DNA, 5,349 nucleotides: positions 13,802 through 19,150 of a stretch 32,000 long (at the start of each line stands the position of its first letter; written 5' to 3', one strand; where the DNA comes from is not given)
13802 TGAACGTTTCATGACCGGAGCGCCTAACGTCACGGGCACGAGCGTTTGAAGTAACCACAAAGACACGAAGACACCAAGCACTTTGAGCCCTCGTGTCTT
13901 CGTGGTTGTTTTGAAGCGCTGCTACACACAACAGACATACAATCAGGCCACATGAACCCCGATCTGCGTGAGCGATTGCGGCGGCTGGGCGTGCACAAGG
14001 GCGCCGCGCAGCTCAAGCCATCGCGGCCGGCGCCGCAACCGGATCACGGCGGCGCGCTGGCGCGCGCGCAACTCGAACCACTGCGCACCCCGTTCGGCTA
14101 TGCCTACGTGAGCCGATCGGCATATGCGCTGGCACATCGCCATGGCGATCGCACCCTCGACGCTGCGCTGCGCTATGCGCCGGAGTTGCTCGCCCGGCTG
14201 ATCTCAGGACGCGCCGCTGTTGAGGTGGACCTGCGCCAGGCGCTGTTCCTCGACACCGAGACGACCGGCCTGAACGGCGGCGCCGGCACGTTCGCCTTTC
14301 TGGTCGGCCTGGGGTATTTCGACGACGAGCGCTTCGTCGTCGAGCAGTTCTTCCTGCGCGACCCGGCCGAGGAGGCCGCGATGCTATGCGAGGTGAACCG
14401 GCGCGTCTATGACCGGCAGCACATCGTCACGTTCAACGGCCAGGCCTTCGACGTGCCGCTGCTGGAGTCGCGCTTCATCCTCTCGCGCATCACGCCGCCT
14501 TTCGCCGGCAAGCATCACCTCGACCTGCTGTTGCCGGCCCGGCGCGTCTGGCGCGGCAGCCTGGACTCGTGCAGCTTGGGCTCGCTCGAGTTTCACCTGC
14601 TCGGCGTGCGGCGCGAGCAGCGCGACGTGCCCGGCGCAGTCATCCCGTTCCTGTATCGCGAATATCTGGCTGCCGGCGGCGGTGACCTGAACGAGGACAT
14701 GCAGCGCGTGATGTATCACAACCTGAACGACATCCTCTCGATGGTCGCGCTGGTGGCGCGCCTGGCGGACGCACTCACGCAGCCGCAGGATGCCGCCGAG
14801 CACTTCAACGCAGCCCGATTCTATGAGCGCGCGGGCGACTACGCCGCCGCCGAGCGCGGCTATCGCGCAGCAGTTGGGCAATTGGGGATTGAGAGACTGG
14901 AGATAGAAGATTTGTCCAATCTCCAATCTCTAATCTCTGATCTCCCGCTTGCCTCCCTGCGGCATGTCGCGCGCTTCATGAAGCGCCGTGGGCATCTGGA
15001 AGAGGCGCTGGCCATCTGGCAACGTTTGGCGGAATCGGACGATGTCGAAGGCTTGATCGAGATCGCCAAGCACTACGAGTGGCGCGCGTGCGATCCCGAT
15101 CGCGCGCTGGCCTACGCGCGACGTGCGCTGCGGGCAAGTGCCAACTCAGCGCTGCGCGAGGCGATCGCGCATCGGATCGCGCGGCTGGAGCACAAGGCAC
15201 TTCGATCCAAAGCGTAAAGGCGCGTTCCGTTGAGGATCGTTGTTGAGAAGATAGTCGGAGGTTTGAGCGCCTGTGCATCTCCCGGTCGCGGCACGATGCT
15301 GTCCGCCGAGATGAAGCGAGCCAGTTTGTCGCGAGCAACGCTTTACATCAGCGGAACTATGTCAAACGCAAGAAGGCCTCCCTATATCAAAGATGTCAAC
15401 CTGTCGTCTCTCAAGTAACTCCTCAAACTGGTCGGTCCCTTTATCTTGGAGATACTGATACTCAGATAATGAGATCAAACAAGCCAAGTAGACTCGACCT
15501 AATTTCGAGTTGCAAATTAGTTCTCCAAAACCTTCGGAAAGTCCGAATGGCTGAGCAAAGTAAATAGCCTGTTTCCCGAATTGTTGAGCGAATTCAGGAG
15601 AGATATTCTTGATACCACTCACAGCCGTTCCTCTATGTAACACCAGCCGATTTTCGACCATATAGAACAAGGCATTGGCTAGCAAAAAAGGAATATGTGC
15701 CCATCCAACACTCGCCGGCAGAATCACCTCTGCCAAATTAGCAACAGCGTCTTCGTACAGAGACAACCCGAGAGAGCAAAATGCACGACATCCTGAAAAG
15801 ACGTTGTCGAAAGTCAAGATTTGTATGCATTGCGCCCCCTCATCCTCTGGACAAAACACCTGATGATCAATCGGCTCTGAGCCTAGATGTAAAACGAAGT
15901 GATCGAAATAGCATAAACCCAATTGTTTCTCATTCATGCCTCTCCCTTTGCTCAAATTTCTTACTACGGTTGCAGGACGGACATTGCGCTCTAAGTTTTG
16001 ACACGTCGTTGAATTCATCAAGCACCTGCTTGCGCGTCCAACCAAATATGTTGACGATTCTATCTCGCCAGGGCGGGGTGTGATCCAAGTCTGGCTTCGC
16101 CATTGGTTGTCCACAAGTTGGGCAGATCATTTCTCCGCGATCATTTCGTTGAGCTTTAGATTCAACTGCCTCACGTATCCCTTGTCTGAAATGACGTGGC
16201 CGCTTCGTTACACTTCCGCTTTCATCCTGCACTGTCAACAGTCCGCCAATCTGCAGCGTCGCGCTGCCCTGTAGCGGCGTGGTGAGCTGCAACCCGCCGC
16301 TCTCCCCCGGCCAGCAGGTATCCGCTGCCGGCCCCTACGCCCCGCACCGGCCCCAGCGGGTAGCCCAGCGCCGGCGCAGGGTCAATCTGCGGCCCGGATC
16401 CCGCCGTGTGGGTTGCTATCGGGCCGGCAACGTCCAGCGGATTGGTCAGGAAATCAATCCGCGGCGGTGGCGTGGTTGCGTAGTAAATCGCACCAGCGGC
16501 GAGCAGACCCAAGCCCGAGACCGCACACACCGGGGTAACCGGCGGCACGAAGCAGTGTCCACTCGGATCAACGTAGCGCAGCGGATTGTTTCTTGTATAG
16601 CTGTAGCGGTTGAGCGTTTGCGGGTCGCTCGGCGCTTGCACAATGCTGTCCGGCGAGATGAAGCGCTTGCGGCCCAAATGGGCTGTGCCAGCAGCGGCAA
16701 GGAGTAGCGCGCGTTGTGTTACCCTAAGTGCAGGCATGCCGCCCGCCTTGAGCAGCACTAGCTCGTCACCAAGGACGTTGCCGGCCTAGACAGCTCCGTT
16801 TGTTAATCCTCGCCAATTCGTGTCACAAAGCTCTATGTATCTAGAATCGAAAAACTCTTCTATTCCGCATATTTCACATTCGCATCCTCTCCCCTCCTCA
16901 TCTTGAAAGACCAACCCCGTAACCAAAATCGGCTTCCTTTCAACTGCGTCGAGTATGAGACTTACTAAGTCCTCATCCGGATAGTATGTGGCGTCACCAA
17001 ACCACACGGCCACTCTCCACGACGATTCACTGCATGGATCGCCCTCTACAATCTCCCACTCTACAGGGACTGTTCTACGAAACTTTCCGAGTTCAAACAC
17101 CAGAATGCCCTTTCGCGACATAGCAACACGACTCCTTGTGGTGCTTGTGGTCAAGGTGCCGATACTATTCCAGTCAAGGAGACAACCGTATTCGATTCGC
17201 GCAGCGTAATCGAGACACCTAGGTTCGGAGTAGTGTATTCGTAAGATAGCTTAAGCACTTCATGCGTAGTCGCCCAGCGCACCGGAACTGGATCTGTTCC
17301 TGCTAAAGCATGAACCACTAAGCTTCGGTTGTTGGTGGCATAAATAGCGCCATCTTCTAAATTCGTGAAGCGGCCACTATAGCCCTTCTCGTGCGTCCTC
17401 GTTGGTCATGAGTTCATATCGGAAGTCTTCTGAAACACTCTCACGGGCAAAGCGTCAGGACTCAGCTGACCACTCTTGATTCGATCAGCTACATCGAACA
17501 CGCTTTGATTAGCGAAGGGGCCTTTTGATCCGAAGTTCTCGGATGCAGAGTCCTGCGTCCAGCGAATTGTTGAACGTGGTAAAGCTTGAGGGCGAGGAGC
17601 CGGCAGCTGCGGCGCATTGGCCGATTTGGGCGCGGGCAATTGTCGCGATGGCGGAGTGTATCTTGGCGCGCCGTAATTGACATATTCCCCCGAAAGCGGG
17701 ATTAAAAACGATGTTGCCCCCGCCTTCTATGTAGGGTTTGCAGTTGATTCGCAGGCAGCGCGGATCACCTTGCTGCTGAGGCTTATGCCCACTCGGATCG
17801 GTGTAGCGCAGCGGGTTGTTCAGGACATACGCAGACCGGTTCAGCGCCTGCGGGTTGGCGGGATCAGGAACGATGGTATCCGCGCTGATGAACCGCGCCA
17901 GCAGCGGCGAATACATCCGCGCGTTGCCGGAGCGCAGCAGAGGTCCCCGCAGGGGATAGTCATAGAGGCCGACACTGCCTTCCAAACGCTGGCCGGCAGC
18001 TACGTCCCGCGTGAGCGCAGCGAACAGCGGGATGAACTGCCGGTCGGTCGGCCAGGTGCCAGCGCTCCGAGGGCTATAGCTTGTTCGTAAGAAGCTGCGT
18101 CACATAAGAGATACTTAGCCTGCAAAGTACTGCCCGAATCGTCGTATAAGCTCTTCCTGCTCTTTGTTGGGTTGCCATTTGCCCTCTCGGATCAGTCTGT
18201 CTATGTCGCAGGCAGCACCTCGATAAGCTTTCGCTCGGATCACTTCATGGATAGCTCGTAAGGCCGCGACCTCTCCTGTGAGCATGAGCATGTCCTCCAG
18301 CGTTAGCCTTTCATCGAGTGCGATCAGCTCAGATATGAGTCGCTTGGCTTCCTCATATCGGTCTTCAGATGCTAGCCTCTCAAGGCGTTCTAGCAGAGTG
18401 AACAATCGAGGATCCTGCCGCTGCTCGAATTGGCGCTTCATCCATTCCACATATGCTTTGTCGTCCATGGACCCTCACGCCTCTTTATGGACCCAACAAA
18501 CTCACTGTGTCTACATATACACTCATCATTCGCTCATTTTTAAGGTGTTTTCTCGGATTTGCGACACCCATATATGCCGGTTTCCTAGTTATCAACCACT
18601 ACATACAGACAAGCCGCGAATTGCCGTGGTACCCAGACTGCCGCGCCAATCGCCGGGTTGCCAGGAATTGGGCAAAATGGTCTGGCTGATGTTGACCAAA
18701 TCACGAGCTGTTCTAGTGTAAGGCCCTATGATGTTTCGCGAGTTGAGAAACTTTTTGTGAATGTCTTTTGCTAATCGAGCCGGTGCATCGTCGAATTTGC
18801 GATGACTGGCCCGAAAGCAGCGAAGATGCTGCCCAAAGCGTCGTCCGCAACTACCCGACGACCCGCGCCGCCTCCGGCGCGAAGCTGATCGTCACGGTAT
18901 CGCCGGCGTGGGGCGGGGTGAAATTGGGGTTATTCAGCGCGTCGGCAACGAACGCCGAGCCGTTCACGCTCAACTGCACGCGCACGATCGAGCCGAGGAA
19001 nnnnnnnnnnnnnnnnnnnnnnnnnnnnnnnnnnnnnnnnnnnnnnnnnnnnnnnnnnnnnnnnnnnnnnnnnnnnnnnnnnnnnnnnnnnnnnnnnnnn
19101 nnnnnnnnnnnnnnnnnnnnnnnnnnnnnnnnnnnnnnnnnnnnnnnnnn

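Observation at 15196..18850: AT-richer 3.6-kb island of orphan RHS toxin-tip / immunity cassettes with no full-length rhs gene; toxins broken, immunity genes intact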

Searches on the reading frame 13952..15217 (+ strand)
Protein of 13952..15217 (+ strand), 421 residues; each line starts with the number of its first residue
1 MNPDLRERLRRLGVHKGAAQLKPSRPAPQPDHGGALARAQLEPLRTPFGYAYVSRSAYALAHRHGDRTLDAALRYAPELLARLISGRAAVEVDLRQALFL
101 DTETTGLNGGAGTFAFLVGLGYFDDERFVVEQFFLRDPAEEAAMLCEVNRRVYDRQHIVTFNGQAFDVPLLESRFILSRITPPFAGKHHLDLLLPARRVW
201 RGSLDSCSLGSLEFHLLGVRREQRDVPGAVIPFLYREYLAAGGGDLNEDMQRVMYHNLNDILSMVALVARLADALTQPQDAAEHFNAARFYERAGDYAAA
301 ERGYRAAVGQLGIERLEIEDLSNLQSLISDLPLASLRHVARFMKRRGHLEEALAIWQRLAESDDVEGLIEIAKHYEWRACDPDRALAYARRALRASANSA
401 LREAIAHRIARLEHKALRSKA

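Call 5: search_protein_families(library=pfam, max_evalue=1, proteins=[window:13952-15214:+])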
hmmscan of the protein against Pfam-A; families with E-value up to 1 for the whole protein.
seq(421 aa): 10 families
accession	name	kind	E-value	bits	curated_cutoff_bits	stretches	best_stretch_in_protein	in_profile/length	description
PF13482.12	RNase_H_2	-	1e-34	120.3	22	1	98-271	1-164/165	RNase_H superfamily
PF10108.15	DNA_pol_B_exo2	-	0.0043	17.2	24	1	124-181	21-78/213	Predicted 3'-5' exonuclease related to the exonuclease domain of PolB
PF13428.12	TPR_14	-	0.013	16.5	23.5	0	284-308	4-28/44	Tetratricopeptide repeat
PF13424.12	TPR_12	-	0.013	16.2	30.1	1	346-395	23-74/77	Tetratricopeptide repeat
PF07719.23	TPR_2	-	0.045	14.3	27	0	281-307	1-27/34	Tetratricopeptide repeat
PF13431.12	TPR_17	-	0.054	14.2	24.4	0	277-301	9-33/34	Tetratricopeptide repeat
PF23953.1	TPR_COPA_B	-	0.12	12.5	33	1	319-355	8-44/181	COPA/B TPR domain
PF08424.15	NRDE-2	-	0.13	11.7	34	1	337-361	159-183/323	NRDE-2, necessary for RNA interference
PF03104.25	DNA_pol_B_exo1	-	0.22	11.4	23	1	151-178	155-183/242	DNA polymerase family B, exonuclease domain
PF13176.12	TPR_7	-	0.97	10.1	27.9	0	285-306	3-24/36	Tetratricopeptide repeat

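Call 30: find_related_loci(query=window:13952-15217:+, collection=genome_contigs, flank=10000)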
Query window:13952-15217:+ (421 aa) in genome_contigs; peptide patterns used: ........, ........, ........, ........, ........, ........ (x = any residue, [..] = any of these).
103 stretches matched a pattern; 35 encode a relative of the query (tblastn E <= 1e-3); 35 distinct loci.
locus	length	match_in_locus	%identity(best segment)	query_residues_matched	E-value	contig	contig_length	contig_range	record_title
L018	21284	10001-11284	84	1-421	0e+0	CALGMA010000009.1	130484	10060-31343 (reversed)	MAG: uncultured Anaerolineae bacterium isolate N1_Bin_Bin_113_sub_1 genome assembly, contig: c_000002482041, whole genom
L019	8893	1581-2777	84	1-419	0e+0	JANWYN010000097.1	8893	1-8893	MAG: Candidatus Roseilinea sp. isolate SKYG71 k141_712791, whole genome shotgun sequence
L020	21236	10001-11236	77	13-421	0e+0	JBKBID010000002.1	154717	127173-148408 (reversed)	MAG: Thermoflexales bacterium isolate 21I_052.bin.31 NODE_2_length_154717_cov_8.440600, whole genome shotgun sequence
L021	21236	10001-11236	76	13-421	0e+0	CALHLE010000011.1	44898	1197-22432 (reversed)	MAG: uncultured Anaerolineae bacterium isolate S1_Bin_METABAT__151_1 genome assembly, contig: c_000001994669, whole geno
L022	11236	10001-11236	74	1-410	0e+0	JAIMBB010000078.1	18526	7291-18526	MAG: Anaerolineae bacterium isolate HOT.MB2.30 Contig79, whole genome shotgun sequence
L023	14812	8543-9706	75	13-420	0e+0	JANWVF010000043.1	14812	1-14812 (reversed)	MAG: Thermoflexales bacterium isolate SKYG109 k141_656100, whole genome shotgun sequence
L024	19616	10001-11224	72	13-421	0e+0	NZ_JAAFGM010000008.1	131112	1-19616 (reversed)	Candidatus Roseilinea sp. NK_OTU-006 Naka2016_151, whole genome shotgun sequence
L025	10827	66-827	50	128-394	4e-73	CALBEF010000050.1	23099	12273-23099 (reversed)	MAG: uncultured Anaerolineae bacterium isolate N1_Bin_METABAT__149_1 genome assembly, contig: c_000001296429, whole geno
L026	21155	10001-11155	39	22-418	7e-74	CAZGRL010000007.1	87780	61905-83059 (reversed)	MAG TPA_asm: uncultured Anaerolineaceae bacterium isolate binchicken_co34_481 genome assembly, contig: NODE_253_length_8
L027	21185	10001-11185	39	8-418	2e-69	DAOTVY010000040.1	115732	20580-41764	MAG TPA_asm: Chloroflexia bacterium isolate H111_92 k127_114088, whole genome shotgun sequence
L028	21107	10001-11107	39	42-415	5e-69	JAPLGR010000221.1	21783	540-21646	MAG: Chloroflexota bacterium isolate LacPavin_0920_SED5_MAG_65_9b LacPavin_0920_SED5_scaffold_30024, whole genome shotgu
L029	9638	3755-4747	41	44-389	1e-67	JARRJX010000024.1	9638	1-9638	MAG: Chloroflexota bacterium isolate Spart_031_MAG scaffold_6017, whole genome shotgun sequence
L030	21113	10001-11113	40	42-417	2e-65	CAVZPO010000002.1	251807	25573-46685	MAG: uncultured Chloroflexia bacterium isolate MFD02809.bin.1.41 genome assembly, contig: contig_106835, whole genome sh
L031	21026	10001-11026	41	42-395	1e-64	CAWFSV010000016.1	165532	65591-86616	MAG: uncultured Chloroflexia bacterium isolate MFD00709.bin.2.50 genome assembly, contig: contig_47429, whole genome sho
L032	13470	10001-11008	41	49-395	3e-60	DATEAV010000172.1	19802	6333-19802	MAG TPA_asm: Anaerolineales bacterium isolate SMAG_U8227 k141_2336651, whole genome shotgun sequence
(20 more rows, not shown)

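Call 72: search_protein_families(library=pfam, max_evalue=5, proteins=[L018:11715-12017:-])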
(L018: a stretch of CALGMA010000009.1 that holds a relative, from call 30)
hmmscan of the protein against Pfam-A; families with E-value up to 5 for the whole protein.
L018:11715-12017:- (100 aa): 0 families

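Call 75: search_protein_families(library=padloc, max_evalue=0.01, proteins=[window:13952-15217:+])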
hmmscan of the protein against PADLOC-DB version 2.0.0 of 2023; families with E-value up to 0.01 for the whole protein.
window:13952-15217:+ (421 aa): 0 families

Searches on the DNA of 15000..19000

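Call 71: search_rna_families(source=window, start=15000, end=19000, threshold=evalue, max_evalue=1)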
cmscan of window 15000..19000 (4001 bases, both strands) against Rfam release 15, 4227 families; matches with E-value up to 1: 0.
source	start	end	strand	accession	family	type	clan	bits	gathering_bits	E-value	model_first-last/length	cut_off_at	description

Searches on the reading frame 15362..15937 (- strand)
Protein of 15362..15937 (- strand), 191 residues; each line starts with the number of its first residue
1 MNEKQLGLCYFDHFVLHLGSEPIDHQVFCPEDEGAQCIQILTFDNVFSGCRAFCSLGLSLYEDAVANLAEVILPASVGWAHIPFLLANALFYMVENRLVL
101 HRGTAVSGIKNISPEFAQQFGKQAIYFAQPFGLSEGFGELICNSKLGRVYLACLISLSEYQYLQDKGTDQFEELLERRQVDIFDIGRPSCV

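Call 5: search_protein_families(library=pfam, max_evalue=1, proteins=[window:15365-15937:-])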
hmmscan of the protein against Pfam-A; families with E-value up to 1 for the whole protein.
seq(191 aa): 1 family
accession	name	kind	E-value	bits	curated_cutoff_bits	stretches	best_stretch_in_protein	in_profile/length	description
PF05076.18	SUFU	-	2.1e-13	51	25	1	35-188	2-172/172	Suppressor of fused protein (SUFU)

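Call 10: find_encoding_contigs(protein=window:15365-15937:-, flank=10000, max_places=10)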
Protein seq(191 aa) (191 aa): 4 contigs read that carry it; 3 places shown.
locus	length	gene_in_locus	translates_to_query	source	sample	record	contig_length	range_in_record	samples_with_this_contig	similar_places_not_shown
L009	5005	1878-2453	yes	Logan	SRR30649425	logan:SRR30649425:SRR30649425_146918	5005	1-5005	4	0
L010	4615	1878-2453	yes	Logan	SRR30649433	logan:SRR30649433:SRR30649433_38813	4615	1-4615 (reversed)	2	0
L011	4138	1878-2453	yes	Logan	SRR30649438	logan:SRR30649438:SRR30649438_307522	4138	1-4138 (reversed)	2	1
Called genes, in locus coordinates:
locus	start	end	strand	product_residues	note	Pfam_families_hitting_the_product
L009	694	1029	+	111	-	-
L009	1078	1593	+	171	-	-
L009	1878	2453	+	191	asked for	PF05076:SUFU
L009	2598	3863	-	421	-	PF13482:RNase_H_2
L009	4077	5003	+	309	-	?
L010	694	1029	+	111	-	-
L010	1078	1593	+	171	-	-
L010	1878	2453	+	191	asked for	PF05076:SUFU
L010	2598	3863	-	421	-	PF13482:RNase_H_2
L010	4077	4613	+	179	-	?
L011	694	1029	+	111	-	-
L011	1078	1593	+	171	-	-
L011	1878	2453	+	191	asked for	PF05076:SUFU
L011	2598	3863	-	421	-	PF13482:RNase_H_2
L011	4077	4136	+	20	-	?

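Call 75: search_protein_families(library=padloc, max_evalue=0.01, proteins=[window:15362-15937:-])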
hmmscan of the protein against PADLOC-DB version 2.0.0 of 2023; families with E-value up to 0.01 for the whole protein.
window:15362-15937:- (191 aa): 0 families

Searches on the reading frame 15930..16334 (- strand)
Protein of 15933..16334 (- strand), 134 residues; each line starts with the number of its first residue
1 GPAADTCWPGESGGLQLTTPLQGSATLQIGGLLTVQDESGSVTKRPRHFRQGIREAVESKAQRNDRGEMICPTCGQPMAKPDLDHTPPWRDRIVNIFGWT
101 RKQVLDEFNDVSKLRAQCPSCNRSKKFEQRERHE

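Call 5: search_protein_families(library=pfam, max_evalue=1, proteins=[window:15933-16334:-])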
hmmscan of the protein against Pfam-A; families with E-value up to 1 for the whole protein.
seq(134 aa): 24 families
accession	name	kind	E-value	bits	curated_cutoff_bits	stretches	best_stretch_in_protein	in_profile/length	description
PF14410.12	GH-E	-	2.7e-13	50.7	25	1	67-128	2-68/68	HNH/ENDO VII superfamily nuclease with conserved GHE residues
PF08271.17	Zn_Ribbon_TF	-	1.4e-05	25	29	1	64-91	15-42/43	TFIIB zinc-binding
PF25169.1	DUF7830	-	0.0027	18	27.5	1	52-78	19-44/72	Domain of unknown function (DUF7830)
PF12773.13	DZR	-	0.0081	16.8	27.3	1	63-128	7-37/45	Double zinc ribbon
PF21276.3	ZNF512_C2HC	-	0.011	15.8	27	1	64-75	9-20/38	Zinc finger protein 512, C2HC zinc finger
PF09723.15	Zn_ribbon_8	-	0.016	15.7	34.4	0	65-78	23-37/41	Zinc ribbon domain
PF01844.29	HNH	-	0.035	14.7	21.4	0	111-126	30-45/47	HNH endonuclease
PF15777.11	Anti-TRAP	-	0.05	14.1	32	0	113-130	8-25/59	Tryptophan RNA-binding attenuator protein inhibitory protein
PF21349.2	RUBY_RBDX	-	0.059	13.3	26.5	0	116-127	17-29/30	Rubrerythrin, rubredoxin-like domain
PF19134.6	DUF5817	-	0.077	13.4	31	1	112-130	18-36/57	Domain of unknown function (DUF5817)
PF08274.17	Zn_Ribbon_YjdM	-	0.096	13.2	30.8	0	65-75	16-26/30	PhnA Zinc-Ribbon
PF01599.25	Ribosomal_S27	-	0.11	12.8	22.3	0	109-121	11-23/44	Ribosomal protein S27a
PF25165.1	DUF7828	-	0.13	12.4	25.7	0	60-89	19-49/87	Domain of unknown function (DUF7828)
PF17848.7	Zn_ribbon_ACC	-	0.15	12.7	24.5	0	71-85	4-18/26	Acetyl-CoA carboxylase zinc finger domain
PF13248.11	Zn_ribbon_3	-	0.2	11.6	27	0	70-77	4-11/26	zinc-ribbon domain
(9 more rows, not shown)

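Call 75: search_protein_families(library=padloc, max_evalue=0.01, proteins=[window:15930-16292:-])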
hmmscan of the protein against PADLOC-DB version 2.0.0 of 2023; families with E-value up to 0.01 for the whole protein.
window:15930-16292:- (120 aa): 1 family
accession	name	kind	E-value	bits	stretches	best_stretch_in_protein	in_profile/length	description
PDLC04271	PDC-M01B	-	0.001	16.4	1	46-74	83-111/291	-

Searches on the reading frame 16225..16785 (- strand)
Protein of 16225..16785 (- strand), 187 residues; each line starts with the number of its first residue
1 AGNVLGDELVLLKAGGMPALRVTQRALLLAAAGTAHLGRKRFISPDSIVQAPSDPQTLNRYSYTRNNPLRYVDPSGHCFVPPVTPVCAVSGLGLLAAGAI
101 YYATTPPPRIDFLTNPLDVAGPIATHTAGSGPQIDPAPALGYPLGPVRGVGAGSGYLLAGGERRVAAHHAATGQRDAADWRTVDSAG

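Call 5: search_protein_families(library=pfam, max_evalue=1, proteins=[window:16225-16785:-])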
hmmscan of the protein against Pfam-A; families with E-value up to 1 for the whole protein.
seq(187 aa): 0 families

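Call 7: search_protein_families(library=ncbifam, max_evalue=1, proteins=[window:16225-16785:-])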
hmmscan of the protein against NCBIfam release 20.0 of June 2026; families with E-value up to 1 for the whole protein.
seq(187 aa): 1 family
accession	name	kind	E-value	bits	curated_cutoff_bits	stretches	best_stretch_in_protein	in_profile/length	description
TIGR03696.1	Rhs_assc_core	domain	1.6e-08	34.9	32.5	1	40-77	43-76/76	RHS repeat-associated core domain-containing protein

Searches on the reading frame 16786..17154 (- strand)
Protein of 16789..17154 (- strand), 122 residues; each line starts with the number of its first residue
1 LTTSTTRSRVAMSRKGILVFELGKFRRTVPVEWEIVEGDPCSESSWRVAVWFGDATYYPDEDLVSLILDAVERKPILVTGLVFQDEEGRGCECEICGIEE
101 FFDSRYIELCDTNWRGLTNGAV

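Call 5: search_protein_families(library=pfam, max_evalue=1, proteins=[window:16789-17154:-])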
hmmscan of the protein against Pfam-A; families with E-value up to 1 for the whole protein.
seq(122 aa): 0 families

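Call 7: search_protein_families(library=ncbifam, max_evalue=1, proteins=[window:16789-17154:-])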
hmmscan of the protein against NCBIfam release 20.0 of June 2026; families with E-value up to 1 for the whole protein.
seq(122 aa): 0 families

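Call 27: search_protein_families(library=pfam, max_evalue=10, proteins=[window:16789-17121:-])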
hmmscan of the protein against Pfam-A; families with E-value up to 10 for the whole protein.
seq(111 aa): 0 families

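Call 75: search_protein_families(library=padloc, max_evalue=0.01, proteins=[window:16786-17121:-])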
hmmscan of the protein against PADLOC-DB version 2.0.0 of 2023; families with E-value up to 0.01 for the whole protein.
window:16786-17121:- (111 aa): 0 families
